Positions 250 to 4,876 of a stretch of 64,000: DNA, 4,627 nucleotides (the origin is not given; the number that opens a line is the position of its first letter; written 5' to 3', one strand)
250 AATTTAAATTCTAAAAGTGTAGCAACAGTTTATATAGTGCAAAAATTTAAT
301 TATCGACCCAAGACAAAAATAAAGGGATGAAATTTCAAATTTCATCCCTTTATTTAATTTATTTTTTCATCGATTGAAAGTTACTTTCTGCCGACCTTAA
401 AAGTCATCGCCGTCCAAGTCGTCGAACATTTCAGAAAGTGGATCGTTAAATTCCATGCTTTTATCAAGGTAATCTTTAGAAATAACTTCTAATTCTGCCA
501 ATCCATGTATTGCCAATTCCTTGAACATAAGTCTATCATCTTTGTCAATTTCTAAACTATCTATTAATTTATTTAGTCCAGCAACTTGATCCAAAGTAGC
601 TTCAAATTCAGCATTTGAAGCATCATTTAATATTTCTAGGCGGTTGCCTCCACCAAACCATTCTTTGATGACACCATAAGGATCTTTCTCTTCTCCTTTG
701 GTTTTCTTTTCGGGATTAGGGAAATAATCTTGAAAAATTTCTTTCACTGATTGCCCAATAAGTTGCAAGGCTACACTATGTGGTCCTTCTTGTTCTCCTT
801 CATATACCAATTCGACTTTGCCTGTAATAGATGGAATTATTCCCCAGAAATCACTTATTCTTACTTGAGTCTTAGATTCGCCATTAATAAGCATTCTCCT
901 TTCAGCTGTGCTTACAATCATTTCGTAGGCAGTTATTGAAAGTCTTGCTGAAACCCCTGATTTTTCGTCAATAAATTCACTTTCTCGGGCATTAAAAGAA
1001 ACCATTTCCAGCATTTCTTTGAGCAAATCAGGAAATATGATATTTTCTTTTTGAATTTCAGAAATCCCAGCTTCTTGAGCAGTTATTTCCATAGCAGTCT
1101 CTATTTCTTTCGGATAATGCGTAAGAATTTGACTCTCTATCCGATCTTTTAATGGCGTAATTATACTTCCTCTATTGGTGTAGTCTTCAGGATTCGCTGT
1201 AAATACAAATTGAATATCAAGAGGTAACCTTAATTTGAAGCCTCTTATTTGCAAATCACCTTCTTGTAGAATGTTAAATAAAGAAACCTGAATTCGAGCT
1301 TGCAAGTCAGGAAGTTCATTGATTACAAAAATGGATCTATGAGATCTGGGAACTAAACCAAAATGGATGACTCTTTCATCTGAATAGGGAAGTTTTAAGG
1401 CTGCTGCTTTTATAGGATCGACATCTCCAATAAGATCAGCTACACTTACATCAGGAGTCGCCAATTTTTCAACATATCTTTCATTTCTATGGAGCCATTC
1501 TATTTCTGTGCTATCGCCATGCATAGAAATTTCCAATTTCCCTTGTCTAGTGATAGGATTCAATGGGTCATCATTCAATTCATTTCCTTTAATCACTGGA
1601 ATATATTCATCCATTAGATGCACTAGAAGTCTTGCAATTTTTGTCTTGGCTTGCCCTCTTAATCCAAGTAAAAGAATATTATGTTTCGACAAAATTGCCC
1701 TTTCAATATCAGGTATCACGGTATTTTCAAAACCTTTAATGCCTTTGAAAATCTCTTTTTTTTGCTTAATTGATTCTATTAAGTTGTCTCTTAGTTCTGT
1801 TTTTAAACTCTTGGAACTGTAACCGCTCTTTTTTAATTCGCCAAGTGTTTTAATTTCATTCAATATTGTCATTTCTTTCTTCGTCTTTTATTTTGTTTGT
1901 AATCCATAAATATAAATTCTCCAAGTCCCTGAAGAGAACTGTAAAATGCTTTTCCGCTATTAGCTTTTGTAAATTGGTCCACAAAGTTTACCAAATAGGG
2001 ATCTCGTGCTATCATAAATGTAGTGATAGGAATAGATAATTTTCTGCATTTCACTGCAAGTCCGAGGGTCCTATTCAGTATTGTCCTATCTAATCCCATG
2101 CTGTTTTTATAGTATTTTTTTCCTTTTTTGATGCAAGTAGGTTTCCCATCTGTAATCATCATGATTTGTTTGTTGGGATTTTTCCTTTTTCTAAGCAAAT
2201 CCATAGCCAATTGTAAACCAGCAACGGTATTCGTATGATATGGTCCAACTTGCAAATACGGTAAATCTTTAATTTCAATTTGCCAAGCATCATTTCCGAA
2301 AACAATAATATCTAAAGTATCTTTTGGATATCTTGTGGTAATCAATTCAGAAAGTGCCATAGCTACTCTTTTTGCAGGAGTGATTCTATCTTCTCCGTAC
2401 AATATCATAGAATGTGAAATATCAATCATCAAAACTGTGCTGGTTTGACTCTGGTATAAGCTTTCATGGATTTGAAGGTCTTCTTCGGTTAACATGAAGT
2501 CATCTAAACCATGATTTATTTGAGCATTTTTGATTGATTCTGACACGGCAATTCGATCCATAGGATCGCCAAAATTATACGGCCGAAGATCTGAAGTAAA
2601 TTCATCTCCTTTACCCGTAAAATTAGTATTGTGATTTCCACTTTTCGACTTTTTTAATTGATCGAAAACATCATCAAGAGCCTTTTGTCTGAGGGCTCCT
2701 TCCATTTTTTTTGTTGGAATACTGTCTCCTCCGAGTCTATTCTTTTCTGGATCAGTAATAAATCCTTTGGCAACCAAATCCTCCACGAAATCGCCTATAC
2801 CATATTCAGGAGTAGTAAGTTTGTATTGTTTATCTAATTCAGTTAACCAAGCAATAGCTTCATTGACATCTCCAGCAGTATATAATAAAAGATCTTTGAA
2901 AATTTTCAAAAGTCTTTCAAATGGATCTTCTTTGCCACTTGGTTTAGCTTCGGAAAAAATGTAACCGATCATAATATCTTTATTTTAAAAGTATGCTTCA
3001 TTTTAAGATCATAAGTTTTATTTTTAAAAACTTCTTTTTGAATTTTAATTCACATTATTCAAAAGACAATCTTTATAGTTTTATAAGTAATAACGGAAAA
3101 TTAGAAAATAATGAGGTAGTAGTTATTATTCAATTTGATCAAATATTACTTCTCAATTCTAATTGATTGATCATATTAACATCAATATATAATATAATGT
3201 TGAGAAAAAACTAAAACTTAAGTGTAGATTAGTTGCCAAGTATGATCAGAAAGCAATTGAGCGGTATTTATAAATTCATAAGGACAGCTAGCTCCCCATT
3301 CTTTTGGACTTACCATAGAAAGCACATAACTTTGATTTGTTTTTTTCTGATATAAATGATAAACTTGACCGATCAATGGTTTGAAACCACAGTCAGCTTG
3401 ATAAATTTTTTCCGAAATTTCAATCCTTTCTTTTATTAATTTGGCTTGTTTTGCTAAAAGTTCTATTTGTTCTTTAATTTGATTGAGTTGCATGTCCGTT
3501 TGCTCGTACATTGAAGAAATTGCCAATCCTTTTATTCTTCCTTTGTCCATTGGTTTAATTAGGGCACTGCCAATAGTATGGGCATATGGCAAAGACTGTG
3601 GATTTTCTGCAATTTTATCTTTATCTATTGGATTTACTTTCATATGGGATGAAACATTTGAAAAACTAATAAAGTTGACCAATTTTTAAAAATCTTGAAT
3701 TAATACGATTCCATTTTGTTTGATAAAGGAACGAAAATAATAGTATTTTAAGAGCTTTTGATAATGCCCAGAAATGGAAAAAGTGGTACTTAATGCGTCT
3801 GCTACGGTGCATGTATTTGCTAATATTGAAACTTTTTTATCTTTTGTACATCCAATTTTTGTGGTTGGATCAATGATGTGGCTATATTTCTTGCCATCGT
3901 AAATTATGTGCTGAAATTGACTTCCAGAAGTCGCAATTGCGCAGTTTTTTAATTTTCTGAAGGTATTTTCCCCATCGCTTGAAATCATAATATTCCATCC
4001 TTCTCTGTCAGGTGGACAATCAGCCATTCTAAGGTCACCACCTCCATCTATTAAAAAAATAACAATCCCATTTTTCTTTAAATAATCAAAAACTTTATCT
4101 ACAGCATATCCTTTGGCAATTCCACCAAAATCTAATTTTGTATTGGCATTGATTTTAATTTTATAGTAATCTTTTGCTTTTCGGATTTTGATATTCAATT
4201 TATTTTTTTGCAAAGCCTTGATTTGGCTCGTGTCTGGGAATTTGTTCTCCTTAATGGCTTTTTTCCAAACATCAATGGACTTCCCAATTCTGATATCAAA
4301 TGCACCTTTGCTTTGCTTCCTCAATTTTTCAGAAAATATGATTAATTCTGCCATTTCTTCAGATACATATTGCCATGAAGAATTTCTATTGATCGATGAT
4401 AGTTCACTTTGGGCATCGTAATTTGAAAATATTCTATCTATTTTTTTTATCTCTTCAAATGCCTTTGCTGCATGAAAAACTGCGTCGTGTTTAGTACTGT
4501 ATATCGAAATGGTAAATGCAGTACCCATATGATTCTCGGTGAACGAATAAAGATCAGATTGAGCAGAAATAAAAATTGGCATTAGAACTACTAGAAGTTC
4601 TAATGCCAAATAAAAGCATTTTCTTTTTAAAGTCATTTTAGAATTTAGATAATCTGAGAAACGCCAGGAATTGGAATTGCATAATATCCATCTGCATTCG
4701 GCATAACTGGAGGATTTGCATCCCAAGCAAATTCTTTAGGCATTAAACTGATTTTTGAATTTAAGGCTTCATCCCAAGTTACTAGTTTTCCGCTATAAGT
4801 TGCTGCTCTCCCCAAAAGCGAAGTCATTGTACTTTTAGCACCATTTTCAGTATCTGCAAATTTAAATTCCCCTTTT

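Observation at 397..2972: Translationally coupled vWA protein and MoxR/ChlI-like AAA+ ATPase with an Asn-for-Asp Walker-B variant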

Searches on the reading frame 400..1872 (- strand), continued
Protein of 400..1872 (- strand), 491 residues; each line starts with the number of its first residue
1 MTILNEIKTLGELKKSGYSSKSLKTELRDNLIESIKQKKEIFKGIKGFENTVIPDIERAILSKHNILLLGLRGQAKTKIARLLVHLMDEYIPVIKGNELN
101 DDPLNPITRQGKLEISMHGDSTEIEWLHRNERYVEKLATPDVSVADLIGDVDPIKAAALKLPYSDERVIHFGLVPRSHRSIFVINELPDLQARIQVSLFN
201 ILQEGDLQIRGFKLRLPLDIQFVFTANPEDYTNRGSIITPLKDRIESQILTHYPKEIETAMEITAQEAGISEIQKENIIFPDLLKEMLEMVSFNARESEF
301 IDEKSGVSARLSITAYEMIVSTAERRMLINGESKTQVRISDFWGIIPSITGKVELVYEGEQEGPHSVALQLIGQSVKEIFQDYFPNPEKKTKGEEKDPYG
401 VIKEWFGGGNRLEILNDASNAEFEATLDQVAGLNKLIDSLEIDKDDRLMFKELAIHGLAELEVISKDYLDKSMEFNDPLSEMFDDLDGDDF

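Call 81: find_encoding_contigs(protein=P0273, flank=5000, max_places=1)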
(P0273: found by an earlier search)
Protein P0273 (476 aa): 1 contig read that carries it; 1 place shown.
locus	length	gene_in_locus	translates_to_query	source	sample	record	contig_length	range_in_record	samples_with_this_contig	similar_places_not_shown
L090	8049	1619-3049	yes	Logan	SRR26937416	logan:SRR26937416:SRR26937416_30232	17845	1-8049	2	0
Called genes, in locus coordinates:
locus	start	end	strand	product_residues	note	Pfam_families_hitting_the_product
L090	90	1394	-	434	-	PF00994:MoCF_biosynth, PF18146:CinA_KH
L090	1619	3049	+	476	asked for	PF07728:AAA_5 (faint), PF00158:Sigma54_activat (weak)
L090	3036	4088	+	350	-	PF13519:VWA_2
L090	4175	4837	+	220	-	PF04402:SIMPL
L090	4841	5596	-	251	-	PF12895:ANAPC3 (faint), PF13424:TPR_12 (faint), PF13174:TPR_6 (faint), PF13431:TPR_17 (faint), PF14559:TPR_19 (faint), PF13432:TPR_16, PF00515:TPR_1 (weak), PF07719:TPR_2 (weak), +2 more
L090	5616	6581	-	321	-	PF04230:PS_pyruv_trans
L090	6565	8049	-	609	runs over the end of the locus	PF18949:DUF5693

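Call 86: search_protein_families(library=ncbifam, alignment_id=A1, max_evalue=0.01)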
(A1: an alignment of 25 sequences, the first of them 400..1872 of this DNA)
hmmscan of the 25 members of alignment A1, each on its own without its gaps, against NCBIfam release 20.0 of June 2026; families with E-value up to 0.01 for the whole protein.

A. member 1, window:400-1872:- (491 aa): 3 families
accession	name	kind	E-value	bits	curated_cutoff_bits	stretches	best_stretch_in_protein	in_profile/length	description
TIGR02031.1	BchD-ChlD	equivalog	1e-07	31.1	499.55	1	67-277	20-193/608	magnesium chelatase ATPase subunit D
TIGR02442.1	Cob-chelat-sub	hypoth_equivalog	7e-05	21.4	779.45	1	66-268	28-215/641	putative cobaltochelatase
TIGR00764.1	lon_rel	equivalog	0.0012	17.6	516.6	0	143-211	181-250/608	ATP-dependent protease LonB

B. families by the number of members that match (of 25 scanned): 29 families (the first 25 are shown)
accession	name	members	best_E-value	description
TIGR02031.1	BchD-ChlD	24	1e-11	magnesium chelatase ATPase subunit D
TIGR02030.1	BchI-ChlI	20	6.6e-14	magnesium chelatase ATPase subunit I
TIGR02442.1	Cob-chelat-sub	18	1.9e-18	putative cobaltochelatase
TIGR00764.1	lon_rel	15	1.2e-06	ATP-dependent protease LonB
NF008469.0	PRK11361.1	6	3e-05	acetoacetate metabolism transcriptional regulator AtoC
TIGR02915.1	PEP_resp_reg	5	0.00018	PEP-CTERM-box response regulator transcription factor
NF041906.1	V4R_TF_MobR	5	0.00025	phenol degradation transcriptional regulator MobR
NF038308.1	RNA_repair_RtcR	4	1.7e-05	RNA repair transcriptional activator RtcR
NF011953.0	PRK15424.1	4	5e-05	propionate catabolism operon regulatory protein PrpR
TIGR02329.1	propionate_PrpR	4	0.00011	propionate catabolism operon regulatory protein PrpR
TIGR00635.1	ruvB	4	0.0002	Holliday junction branch migration DNA helicase RuvB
NF008176.1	PRK10923.1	3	2.3e-05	nitrogen regulation protein NR(I)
TIGR02974.1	phageshock_pspF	3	8.7e-05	phage shock protein operon transcriptional activator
NF011695.0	PRK15115.1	3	0.00022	two-component system response regulator GlrR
TIGR00368.1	TIGR00368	3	0.001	YifB family Mg chelatase-like AAA ATPase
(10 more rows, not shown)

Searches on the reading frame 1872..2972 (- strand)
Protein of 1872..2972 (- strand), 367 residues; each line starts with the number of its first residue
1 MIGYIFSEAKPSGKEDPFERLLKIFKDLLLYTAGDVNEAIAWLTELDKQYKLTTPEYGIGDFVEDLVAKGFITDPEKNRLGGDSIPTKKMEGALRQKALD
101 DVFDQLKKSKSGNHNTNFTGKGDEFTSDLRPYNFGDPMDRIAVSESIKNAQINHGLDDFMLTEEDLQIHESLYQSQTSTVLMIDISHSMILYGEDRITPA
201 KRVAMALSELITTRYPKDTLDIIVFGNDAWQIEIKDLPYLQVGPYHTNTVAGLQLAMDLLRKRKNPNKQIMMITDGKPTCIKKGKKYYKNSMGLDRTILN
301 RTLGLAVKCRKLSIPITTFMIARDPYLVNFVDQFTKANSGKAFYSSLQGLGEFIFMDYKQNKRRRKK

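Call 4: search_protein_families(library=pfam, proteins=[window:1872-2972:-], max_evalue=0.01)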
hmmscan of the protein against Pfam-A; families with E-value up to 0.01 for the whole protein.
window:1872-2972:- (367 aa): 2 families
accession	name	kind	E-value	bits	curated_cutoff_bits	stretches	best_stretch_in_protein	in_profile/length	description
PF13519.12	VWA_2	-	7.3e-09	36.7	27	1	179-277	1-107/107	von Willebrand factor type A domain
PF00092.34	VWA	-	0.0048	17.6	23.8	0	244-280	75-117/174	von Willebrand factor type A domain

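Call 5: search_protein_families(library=ncbifam, proteins=[window:1872-2972:-], max_evalue=0.01)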
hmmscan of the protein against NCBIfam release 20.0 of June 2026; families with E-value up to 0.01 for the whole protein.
window:1872-2972:- (367 aa): 1 family
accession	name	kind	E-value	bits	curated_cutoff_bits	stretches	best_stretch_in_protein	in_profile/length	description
TIGR02442.1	Cob-chelat-sub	hypoth_equivalog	7.1e-06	24.7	779.45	1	86-303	384-608/641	putative cobaltochelatase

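Call 6: search_protein_families(library=padloc, proteins=[window:1872-2972:-], max_evalue=0.1)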
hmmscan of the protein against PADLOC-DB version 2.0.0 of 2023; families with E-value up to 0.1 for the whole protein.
window:1872-2972:- (367 aa): 0 families

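Call 36: find_homologous_proteins(query=window:1872-2972:-)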
Query window:1872-2972:- (367 aa): 8000 proteins with E <= 0.001 among 8000 candidates; the best 120 are listed.
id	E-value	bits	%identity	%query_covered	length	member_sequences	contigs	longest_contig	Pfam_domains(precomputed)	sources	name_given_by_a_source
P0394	3.6e-220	748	89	100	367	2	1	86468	PF13519.13,PF27098.1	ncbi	-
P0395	3.9e-219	745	87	100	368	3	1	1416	PF13519.13,PF27098.1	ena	-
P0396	5.8e-216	734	86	100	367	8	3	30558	PF13519.13,PF27098.1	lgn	-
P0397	5.4e-215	731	86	100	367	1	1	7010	PF13519.13,PF27098.1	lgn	-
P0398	1.3e-213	727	86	100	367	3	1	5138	PF13519.13,PF27098.1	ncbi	-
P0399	7.2e-194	662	78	100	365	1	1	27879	PF13519.13,PF27098.1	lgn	-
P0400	7.5e-194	662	79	100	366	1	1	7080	PF13519.13,PF27098.1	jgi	-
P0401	1.3e-192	658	79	100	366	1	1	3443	PF13519.13,PF27098.1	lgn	-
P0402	1.3e-192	658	79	100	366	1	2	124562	PF13519.13,PF27098.1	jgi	jgi:uncharacterized protein with von Willebrand factor type A (vWA) domain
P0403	2.9e-192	656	78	100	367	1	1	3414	PF13519.13,PF27098.1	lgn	-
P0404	3.5e-192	656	78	100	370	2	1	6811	PF13519.13,PF27098.1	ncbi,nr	ncbi:MAG: VWA domain-containing protein [Saprospiraceae bacterium]|nr:VWA domain-containing protein 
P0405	3.9e-192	656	79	100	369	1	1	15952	PF13519.13,PF27098.1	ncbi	-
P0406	4.6e-192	656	79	100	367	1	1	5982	PF13519.13,PF27098.1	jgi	jgi:Ca-activated chloride channel family protein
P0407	4.9e-192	656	78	100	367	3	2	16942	PF13519.13,PF27098.1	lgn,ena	-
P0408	6.7e-192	655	77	100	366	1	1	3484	PF13519.13,PF27098.1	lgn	-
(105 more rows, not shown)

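Call 43: search_solved_structures(query=A3, max_evalue=0.1, show_alignments=2)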
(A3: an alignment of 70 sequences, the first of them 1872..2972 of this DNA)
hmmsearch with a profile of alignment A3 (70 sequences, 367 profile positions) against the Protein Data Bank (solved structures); distinct sequences matched with E-value up to 0.1: 0.

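Call 49: predict_structure(alignment_id=A3)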
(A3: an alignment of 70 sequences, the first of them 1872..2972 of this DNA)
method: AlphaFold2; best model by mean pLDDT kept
length: 367 residues; sequences in the alignment: 70
mean_pLDDT: 55.8   pTM: 0.41
mean pLDDT of the five models: 55.8, 55.1, 52.9, 52.9, 52.1
residues with pLDDT >= 90: 0; 70-90: 105; 50-70: 97; < 50: 165
segments of 3 or more residues with pLDDT < 50: 1-13, 78-81, 105-138, 140-156, 161-175, 187-199, 210-212, 227-247, 278-293, 346-367
pLDDT, mean of each block of 10 residues (from residue 1): 32 67 77 69 79 83 85 63 64 56 44 35 35 45 45 47 40 52 52 40 51 54 53 37 44 76 78 57 36 56 79 78 60 73 51 28 39
secondary structure, 60 per line:
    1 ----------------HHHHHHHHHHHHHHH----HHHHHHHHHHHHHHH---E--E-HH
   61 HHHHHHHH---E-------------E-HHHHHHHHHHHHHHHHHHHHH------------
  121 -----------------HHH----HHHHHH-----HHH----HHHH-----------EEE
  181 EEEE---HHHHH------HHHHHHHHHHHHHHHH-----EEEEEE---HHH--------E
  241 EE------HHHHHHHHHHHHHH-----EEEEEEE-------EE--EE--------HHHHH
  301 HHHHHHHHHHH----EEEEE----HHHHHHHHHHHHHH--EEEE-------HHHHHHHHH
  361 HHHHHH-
elements in order: H17-31 H36-50 H59-68 H88-108 H145-150 H163-166 E178-184 H188-192 H199-214 E220-225 E240-242 H249-262 E268-274 H296-311 E316-320 H325-338 E341-344 H352-366

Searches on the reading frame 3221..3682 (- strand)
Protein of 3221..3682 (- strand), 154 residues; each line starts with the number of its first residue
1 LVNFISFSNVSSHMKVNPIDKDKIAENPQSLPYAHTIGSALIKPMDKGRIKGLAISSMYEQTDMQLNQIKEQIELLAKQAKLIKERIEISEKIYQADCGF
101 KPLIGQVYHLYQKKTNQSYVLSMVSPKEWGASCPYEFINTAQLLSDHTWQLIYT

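Call 4: search_protein_families(library=pfam, proteins=[window:3221-3682:-], max_evalue=0.01)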
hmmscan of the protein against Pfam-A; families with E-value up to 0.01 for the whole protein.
window:3221-3682:- (154 aa): 1 family
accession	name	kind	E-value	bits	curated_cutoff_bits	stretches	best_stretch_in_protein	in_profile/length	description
PF10504.14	DUF2452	-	1.7e-21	76.8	25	1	59-150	45-135/156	Protein of unknown function (DUF2452)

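Call 5: search_protein_families(library=ncbifam, proteins=[window:3221-3682:-], max_evalue=0.01)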
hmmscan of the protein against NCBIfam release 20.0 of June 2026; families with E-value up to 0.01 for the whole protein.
window:3221-3682:- (154 aa): 0 families

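Call 6: search_protein_families(library=padloc, proteins=[window:3221-3682:-], max_evalue=0.1)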
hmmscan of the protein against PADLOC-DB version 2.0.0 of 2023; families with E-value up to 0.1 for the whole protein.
window:3221-3682:- (154 aa): 1 family
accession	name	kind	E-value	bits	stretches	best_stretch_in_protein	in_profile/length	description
PDLC00109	GajB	-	0.0027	14.2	1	55-120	524-587/647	UrvD helicase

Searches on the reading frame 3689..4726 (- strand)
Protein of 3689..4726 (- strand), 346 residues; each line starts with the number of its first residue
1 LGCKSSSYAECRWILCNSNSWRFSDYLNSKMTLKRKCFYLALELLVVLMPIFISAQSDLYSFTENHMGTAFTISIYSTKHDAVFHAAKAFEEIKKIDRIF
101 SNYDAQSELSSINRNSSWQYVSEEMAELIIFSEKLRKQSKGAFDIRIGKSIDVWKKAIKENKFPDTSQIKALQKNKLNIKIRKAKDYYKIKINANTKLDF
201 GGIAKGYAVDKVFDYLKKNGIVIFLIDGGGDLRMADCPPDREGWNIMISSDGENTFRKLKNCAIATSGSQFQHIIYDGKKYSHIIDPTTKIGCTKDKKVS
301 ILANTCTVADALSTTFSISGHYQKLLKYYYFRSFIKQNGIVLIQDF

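Call 4: search_protein_families(library=pfam, proteins=[window:3689-4726:-], max_evalue=0.01)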
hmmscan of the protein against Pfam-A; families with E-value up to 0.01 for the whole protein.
window:3689-4726:- (346 aa): 1 family
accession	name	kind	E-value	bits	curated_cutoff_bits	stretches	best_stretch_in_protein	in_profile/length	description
PF02424.20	ApbE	-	4.4e-61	207.2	25.6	1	67-321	1-248/266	ApbE family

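Call 5: search_protein_families(library=ncbifam, proteins=[window:3689-4726:-], max_evalue=0.01)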
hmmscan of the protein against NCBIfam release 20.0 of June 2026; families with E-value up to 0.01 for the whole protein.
window:3689-4726:- (346 aa): 2 families
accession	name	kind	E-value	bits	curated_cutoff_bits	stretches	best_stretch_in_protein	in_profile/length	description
NF007774.0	PRK10461.1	equivalog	4.2e-27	94.9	498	1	59-321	34-310/351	FAD:protein FMN transferase ApbE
TIGR02174.1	CXXU_selWTH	subfamily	0.0011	19.2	34.2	1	119-171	20-70/74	SelT/SelW/SelH family protein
